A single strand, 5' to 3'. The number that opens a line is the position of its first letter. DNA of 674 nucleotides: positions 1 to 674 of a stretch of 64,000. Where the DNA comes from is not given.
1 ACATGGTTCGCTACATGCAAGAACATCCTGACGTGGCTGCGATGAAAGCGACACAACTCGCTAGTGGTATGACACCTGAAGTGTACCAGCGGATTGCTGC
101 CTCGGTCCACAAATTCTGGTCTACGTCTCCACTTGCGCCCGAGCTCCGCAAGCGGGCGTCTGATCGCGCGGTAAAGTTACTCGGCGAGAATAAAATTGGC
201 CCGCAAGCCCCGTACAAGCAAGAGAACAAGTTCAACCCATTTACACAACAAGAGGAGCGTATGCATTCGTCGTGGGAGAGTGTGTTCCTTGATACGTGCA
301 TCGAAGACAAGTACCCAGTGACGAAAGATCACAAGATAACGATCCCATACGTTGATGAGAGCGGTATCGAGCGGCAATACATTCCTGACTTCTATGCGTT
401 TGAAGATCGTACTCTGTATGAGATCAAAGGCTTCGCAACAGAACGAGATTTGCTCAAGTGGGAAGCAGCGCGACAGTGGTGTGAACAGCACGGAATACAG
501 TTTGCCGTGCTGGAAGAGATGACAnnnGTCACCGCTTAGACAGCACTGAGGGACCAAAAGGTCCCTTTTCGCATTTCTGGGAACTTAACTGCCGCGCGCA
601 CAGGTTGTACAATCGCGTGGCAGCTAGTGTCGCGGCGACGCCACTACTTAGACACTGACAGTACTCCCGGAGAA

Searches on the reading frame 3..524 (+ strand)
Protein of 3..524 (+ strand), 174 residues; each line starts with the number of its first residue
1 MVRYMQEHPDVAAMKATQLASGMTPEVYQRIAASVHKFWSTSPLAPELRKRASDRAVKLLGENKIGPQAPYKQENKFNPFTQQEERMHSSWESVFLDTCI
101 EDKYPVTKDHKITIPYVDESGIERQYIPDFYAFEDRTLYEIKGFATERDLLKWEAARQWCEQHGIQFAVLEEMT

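Call 54: search_protein_families(library=pfam, proteins=[window:3-524:+], max_evalue=0.01)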
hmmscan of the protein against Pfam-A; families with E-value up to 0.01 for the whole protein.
window:3-524:+ (174 aa): 2 families
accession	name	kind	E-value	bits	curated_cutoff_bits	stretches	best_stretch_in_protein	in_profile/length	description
PF08722.17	Tn7_TnsA-like_N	-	3.2e-09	37.6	26.5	1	112-172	12-85/85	TnsA-like endonuclease N terminal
PF15649.12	Tox-REase-7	-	0.0013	19.3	25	1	105-168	12-71/84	Restriction endonuclease fold toxin 7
